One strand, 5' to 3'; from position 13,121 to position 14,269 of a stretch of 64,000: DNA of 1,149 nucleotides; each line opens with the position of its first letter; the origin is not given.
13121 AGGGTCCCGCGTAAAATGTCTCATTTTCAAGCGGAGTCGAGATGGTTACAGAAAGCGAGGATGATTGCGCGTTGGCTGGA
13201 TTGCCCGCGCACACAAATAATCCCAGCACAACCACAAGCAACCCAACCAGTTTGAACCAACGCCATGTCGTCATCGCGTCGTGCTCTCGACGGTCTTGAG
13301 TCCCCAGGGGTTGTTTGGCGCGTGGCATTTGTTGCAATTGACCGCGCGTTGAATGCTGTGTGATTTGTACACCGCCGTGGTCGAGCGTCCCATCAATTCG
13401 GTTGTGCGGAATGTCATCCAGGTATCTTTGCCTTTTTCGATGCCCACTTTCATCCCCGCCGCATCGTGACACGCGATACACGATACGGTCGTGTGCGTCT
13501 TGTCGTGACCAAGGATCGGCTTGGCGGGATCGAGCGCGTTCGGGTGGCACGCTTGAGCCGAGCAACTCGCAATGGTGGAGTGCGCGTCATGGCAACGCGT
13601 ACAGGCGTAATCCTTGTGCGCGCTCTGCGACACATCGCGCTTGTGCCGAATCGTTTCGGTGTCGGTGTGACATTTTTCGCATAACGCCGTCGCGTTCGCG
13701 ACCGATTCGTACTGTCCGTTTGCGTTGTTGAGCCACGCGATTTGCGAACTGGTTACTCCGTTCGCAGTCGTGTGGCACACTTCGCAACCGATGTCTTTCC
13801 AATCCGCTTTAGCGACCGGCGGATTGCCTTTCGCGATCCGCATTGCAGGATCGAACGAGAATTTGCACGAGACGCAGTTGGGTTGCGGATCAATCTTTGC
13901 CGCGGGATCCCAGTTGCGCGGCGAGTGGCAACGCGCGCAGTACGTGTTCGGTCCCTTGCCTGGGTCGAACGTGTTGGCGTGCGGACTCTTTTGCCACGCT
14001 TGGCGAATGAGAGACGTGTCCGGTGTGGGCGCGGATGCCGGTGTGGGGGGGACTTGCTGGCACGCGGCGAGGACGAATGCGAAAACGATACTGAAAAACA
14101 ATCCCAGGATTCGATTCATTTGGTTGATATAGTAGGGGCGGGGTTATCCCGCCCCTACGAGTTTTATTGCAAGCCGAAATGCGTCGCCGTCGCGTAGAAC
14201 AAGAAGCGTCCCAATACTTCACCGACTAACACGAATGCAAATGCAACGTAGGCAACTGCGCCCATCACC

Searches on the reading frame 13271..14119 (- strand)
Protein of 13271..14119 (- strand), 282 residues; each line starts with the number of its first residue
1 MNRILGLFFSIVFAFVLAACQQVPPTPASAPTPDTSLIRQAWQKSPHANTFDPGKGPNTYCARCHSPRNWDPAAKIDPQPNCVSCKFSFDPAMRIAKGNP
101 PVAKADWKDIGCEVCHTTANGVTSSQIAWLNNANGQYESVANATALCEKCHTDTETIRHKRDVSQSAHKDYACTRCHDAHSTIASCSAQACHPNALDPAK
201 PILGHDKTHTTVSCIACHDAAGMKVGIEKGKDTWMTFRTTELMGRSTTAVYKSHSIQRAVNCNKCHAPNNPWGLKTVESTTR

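Call 5: search_protein_families(library=pfam, proteins=[window:13271-14119:-], max_evalue=0.1)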
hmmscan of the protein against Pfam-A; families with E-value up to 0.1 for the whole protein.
window:13271-14119:- (282 aa): 8 families
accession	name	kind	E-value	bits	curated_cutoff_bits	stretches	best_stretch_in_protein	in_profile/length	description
PF14522.11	Cytochrome_C7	-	3.1e-09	36.9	24.8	3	108-178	12-67/67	Cytochrome c7 and related cytochrome c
PF14537.11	Cytochrom_c3_2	-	2.1e-08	34.9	25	2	59-118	7-66/79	Cytochrome c3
PF13435.11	Cytochrome_C554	-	3.1e-05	25.3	20.8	1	40-117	11-84/84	Cytochrome c554 and c-prime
PF02085.21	Cytochrom_CIII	-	0.0013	19.4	22.9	1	163-221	23-85/101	Class III cytochrome C family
PF13391.12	HNH_2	-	0.0064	16.8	21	1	106-152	7-56/66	HNH endonuclease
PF09699.15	Paired_CXXCH_1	-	0.015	15.4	20.6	1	106-155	8-40/41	Doubled CXXCH motif (Paired_CXXCH_1)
PF21905.1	Zf-Nsp1alpha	-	0.045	13.7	27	0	58-70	13-25/42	Nsp1alpha N-terminal zinc finger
PF22678.1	Cytochrom_c_NrfB-like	-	0.049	14.6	27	1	112-183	1-71/89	Cytochrome c-type protein NrfB-like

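Call 10: search_protein_families(library=ncbifam, proteins=[window:13271-14119:-], max_evalue=0.01)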
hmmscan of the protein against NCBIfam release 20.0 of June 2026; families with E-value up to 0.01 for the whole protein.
window:13271-14119:- (282 aa): 4 families
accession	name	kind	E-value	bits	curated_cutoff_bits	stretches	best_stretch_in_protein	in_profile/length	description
TIGR03508.1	decahem_SO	subfamily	2.9e-06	26.9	192.2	1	82-268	5-198/258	DmsE family decaheme c-type cytochrome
TIGR03507.1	decahem_SO1788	subfamily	0.00053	18.5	209.3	0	208-277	614-671/672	OmcA/MtrC family decaheme c-type cytochrome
TIGR03153.1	cytochr_NrfH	equivalog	0.0041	17.2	134.2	0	247-271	40-64/138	cytochrome c nitrite reductase small subunit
NF008659.0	PRK11659.1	equivalog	0.01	15.6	184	0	44-182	32-147/188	cytochrome c nitrite reductase pentaheme subunit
